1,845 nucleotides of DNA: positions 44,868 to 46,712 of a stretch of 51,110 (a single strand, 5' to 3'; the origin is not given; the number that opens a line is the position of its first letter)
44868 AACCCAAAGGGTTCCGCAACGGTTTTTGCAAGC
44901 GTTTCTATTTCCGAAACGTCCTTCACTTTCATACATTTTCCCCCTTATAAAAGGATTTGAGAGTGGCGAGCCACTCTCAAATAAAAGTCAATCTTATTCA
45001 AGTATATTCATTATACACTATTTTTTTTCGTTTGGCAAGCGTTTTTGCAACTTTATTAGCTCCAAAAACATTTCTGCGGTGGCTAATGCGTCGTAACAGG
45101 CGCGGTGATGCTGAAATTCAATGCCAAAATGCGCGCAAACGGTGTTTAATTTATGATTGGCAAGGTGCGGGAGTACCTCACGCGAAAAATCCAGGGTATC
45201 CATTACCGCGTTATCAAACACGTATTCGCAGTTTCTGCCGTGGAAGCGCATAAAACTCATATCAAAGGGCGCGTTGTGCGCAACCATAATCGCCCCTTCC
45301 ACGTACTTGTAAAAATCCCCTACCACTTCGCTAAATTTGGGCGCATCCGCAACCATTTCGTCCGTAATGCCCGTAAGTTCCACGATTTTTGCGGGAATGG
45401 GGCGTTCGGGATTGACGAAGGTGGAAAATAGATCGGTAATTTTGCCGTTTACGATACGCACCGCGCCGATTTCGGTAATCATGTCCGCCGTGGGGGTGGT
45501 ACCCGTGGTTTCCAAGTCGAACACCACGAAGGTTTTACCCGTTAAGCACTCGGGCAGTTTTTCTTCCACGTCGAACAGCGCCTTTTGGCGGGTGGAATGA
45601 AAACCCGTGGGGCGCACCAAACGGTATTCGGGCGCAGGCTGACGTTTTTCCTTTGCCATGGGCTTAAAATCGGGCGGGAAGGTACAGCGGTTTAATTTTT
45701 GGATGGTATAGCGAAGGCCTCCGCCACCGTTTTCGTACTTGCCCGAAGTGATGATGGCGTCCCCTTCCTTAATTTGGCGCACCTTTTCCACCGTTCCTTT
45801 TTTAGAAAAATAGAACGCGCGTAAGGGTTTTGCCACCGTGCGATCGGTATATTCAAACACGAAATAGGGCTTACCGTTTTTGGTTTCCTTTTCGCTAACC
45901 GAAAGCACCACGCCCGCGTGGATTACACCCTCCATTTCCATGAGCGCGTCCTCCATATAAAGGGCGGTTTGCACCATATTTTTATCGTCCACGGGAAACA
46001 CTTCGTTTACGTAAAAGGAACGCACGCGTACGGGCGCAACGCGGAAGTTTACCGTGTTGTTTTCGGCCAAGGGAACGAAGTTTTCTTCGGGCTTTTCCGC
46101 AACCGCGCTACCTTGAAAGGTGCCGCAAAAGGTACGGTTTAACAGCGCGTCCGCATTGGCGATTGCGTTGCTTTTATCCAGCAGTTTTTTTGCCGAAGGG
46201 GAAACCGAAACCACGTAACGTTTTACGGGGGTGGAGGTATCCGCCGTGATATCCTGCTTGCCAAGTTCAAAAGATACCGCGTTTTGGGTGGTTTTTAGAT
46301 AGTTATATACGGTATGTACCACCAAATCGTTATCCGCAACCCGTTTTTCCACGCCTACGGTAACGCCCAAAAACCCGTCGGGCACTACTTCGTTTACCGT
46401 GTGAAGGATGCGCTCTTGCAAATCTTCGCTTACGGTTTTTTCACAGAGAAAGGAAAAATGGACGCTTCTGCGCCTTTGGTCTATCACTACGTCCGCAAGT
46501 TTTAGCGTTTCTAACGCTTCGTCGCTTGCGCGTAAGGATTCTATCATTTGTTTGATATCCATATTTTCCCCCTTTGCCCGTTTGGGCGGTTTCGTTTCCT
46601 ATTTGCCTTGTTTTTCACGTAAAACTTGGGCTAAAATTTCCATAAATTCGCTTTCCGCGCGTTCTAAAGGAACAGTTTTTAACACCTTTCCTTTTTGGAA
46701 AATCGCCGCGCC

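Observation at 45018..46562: Stand-alone PolC N-domain + OB + exonuclease protein occupying the canonical polC slot, with no PHP or polymerase domains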

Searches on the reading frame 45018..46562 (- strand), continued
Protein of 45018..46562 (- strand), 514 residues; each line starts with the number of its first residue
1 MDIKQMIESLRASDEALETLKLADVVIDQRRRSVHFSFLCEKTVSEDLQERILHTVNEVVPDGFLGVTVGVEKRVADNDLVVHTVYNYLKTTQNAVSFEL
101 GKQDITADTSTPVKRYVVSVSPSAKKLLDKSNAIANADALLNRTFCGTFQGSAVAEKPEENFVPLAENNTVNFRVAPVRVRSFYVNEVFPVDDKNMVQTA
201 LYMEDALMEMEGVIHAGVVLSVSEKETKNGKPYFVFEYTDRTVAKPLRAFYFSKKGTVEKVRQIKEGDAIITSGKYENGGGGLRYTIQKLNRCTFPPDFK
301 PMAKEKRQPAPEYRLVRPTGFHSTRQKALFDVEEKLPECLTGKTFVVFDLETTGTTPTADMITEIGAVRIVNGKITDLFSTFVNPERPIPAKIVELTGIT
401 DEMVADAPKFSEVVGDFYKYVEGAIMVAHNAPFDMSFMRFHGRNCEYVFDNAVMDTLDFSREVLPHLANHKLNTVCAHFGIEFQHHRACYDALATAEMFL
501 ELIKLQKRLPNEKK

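Call 24: fold_search(model_id=the predicted structure, library=pdb)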
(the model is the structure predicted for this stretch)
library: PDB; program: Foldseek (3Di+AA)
matches with E <= 10: 1530; with E <= 0.001: 313
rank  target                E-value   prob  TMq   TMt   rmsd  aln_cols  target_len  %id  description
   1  9qpc_A                6.7e-19  1.00  0.31  0.13  19.1       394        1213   20  DNA polymerase with inhibitor (released 2025-09-24)
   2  9qrn_A                9.7e-14  1.00  0.31  0.15   7.1       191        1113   32  DNA polymerase without DNA or inhibitor (released 2025-09-24)
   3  8zef_A                1.0e-13  1.00  0.31  0.18   1.2       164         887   31  Crystal structure of Staphylococcus aureus DinG protein in complex with ssDNA and Ca2+ (released 2025-05-21)
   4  2ido_A                4.0e-13  1.00  0.29  0.84   2.3       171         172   32  Structure of the E. coli Pol III epsilon-Hot proofreading complex (released 2006-11-14)
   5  8h2f                  9.9e-13  1.00  0.31  0.89   2.5       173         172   26  Crystal structure of DnaQ domain in complex witn TMP of Streptococcus thermophilus strain DGCC 7710 (released 2023-09-13)
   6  9ii8_A                1.4e-12  1.00  0.31  0.18   1.2       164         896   31  Crystal structure of Staphylococcus aureus DinG protein in complex with ssDNA (released 2025-06-25)
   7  2p1j_A                1.6e-12  1.00  0.27  0.80  10.1       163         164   40  Crystal structure of a polC-type DNA polymerase III exonuclease domain from Thermotoga maritima (released 2007-03-20)
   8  2p1j_B                1.8e-12  1.00  0.26  0.76  12.1       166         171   40  Crystal structure of a polC-type DNA polymerase III exonuclease domain from Thermotoga maritima (released 2007-03-20)
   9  8h18                  2.9e-12  1.00  0.31  0.89   2.1       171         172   27  Crystal structure of DnaQ domain of Streptococcus thermophilus strain DGCC 7710 (released 2023-09-13)
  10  2ido_C                3.1e-12  1.00  0.29  0.83   2.4       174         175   32  Structure of the E. coli Pol III epsilon-Hot proofreading complex (released 2006-11-14)
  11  2gui                  1.1e-11  1.00  0.30  0.84   1.9       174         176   32  Structure and Function of Cyclized Versions of the Proofreading Exonuclease Subunit of E. coli DNA Polymerase III (released 2007-03-13)
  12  1j53                  3.0e-11  1.00  0.29  0.82   2.3       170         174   32  Structure of the N-terminal Exonuclease Domain of the Epsilon Subunit of E.coli DNA Polymerase III at pH 8.5 (released 2002-10-16)
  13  5fkv_D                5.2e-11  1.00  0.29  0.66   6.2       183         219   32  cryo-EM structure of the E. coli replicative DNA polymerase complex bound to DNA (DNA polymerase III alpha, beta, epsi (released 2015-11-25)
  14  5fku_D                1.2e-10  1.00  0.29  0.66   6.2       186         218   32  cryo-EM structure of the E. coli replicative DNA polymerase complex in DNA free state (DNA polymerase III alpha, beta, (released 2015-11-25)
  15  4fzx_C                3.2e-10  1.00  0.27  0.81   2.4       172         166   26  Exonuclease X in complex with 3' overhanging duplex DNA (released 2013-07-03)
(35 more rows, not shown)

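Call 41: search_protein_families(library=pfam, alignment_id=A1, max_evalue=1)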
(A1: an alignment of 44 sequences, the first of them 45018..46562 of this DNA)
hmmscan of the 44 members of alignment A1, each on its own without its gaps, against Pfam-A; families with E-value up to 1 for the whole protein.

A. member 1, window:45018-46562:- (514 aa): 6 families
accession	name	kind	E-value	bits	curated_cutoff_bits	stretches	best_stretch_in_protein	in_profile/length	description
PF00929.31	RNase_T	-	3.3e-41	142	24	1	346-499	1-164/164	Exonuclease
PF16473.11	Rv2179c-like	-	4.4e-05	23.7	27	1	346-500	3-174/177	3'-5' exoribonuclease Rv2179c-like domain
PF21762.3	DEDDh_C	-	0.0019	18.9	27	1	423-501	107-187/188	DNA polymerase III subunit epsilon-like, C-terminal domain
PF01336.31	tRNA_anti-codon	-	0.022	15.1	27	1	216-288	4-70/75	OB-fold nucleic acid binding domain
PF07042.17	TrfA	-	0.041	13.4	22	1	28-94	51-113/282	TrfA protein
PF13482.12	RNase_H_2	-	0.053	13.9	22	1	347-405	2-56/165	RNase_H superfamily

B. families by the number of members that match (of 44 scanned): 46 families (the first 25 are shown)
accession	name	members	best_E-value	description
PF00929.31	RNase_T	44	7e-43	Exonuclease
PF01336.31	tRNA_anti-codon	43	2.6e-12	OB-fold nucleic acid binding domain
PF13482.12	RNase_H_2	43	3.9e-08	RNase_H superfamily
PF16473.11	Rv2179c-like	30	1.8e-10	3'-5' exoribonuclease Rv2179c-like domain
PF01612.26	DNA_pol_A_exo1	30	2e-06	3'-5' exonuclease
PF21762.3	DEDDh_C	30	6.6e-06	DNA polymerase III subunit epsilon-like, C-terminal domain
PF13742.12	tRNA_anti_2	24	9.4e-05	OB-fold nucleic acid binding domain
PF17244.8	CDC24_OB3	24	0.00056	Cell division control protein 24, OB domain 3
PF10451.15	Stn1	5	0.0015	Telomere regulation protein Stn1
PF21256.2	TetR_C_5-like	3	0.02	Tetracyclin repressor-like, C-terminal domain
PF14480.11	DNA_pol3_a_NI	3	0.12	DNA polymerase III polC-type N-terminus I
PF22379.2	MCM10_OB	2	0.051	MCM10 OB-fold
PF00448.28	SRP54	2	0.12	SRP54-type protein, GTPase domain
PF10902.13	WYL_2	1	0.0039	WYL_2, Sm-like SH3 beta-barrel fold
PF12596.13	Tnp_P_element_C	1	0.0069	87kDa Transposase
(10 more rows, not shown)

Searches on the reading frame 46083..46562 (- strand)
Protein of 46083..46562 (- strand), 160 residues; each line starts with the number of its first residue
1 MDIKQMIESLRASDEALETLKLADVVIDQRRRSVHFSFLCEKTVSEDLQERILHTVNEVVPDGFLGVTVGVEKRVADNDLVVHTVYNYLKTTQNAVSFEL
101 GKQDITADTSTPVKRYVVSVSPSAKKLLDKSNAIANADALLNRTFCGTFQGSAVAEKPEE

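Call 72: predict_structure(alignment_id=A3)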
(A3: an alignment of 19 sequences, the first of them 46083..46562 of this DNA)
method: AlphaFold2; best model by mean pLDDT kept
length: 160 residues; sequences in the alignment: 19
mean_pLDDT: 93.0   pTM: 0.75
mean pLDDT of the five models: 93.0, 91.4, 90.7, 90.5, 89.1
residues with pLDDT >= 90: 133; 70-90: 26; 50-70: 1; < 50: 0
segments of 3 or more residues with pLDDT < 50: none
pLDDT, mean of each block of 10 residues (from residue 1): 90 92 93 95 92 94 93 92 96 89 96 94 95 96 92 89
secondary structure, 60 per line:
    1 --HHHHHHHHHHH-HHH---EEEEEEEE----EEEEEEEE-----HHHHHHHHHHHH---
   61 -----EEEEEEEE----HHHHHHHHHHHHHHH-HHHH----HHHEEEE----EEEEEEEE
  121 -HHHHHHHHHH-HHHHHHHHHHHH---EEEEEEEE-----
elements in order: H3-13 E21-28 E33-40 H46-57 E66-73 H78-92 H94-97 E105-108 E113-120 H122-131 H133-144 E148-155

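Call 75: fold_search(model_id=the predicted structure, library=pdb)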
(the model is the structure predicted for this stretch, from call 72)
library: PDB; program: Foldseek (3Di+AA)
matches with E <= 10: 1149; with E <= 0.001: 38
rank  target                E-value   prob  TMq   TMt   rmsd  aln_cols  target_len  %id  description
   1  8rjx_MODEL_1_A        2.8e-05  0.99  0.26  0.25  17.7       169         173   14  Solution structure of osmoregulator OsmY from E. coli. (released 2024-07-03)
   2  6rk5_B                9.7e-05  0.97  0.27  0.14  16.2       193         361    9  Inter-dimeric interface controls function and stability of S-methionine adenosyltransferase from U. urealiticum (released 2019-09-25)
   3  6rjs_D                1.0e-04  0.99  0.30  0.16  16.3       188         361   10  Inter-dimeric interface controls function and stability of S-methionine adenosyltransferase from U. urealiticum (released 2019-09-25)
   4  6rka_D                1.1e-04  0.98  0.29  0.15  16.3       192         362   10  Inter-dimeric interface controls function and stability of S-methionine adenosyltransferase from U. urealiticum (released 2019-09-25)
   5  8jzi_C                1.3e-04  0.91  0.25  0.13  16.6       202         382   13  Mutant S-adenosylmethionine synthase from C. glutamicum (released 2023-10-25)
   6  6rjs_B                1.4e-04  0.98  0.29  0.15  16.6       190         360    8  Inter-dimeric interface controls function and stability of S-methionine adenosyltransferase from U. urealiticum (released 2019-09-25)
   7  6xmv                  1.7e-04  0.99  0.27  0.16  15.1       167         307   11  The crystal structure of Neisseria gonorrhoeae DolP (NGO1985) (released 2021-11-17)
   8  6rk5_A                1.9e-04  0.97  0.30  0.15  16.3       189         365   10  Inter-dimeric interface controls function and stability of S-methionine adenosyltransferase from U. urealiticum (released 2019-09-25)
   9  6rjs_C                2.0e-04  0.97  0.29  0.15  16.3       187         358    9  Inter-dimeric interface controls function and stability of S-methionine adenosyltransferase from U. urealiticum (released 2019-09-25)
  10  6rjs_A                3.1e-04  0.97  0.30  0.16  16.1       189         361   10  Inter-dimeric interface controls function and stability of S-methionine adenosyltransferase from U. urealiticum (released 2019-09-25)
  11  6v4v                  3.3e-04  0.99  0.29  0.31  14.6       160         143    9  The crystal structure of BonA from Acinetobacter baumannii (released 2021-06-02)
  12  6rk7_A                3.8e-04  0.96  0.29  0.15  15.9       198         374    9  Inter-dimeric interface controls function and stability of S-methionine adenosyltransferase from U. urealiticum (released 2019-09-25)
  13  6rk7_G                3.8e-04  0.95  0.28  0.15  16.0       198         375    9  Inter-dimeric interface controls function and stability of S-methionine adenosyltransferase from U. urealiticum (released 2019-09-25)
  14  7r3b_C                3.8e-04  0.93  0.28  0.14  16.5       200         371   10  S-adenosylmethionine synthetase from Lactobacillus plantarum complexed with AMPPNP, methionine and SAM (released 2022-07-13)
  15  7r3b_D                4.0e-04  0.93  0.28  0.14  16.5       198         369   11  S-adenosylmethionine synthetase from Lactobacillus plantarum complexed with AMPPNP, methionine and SAM (released 2022-07-13)
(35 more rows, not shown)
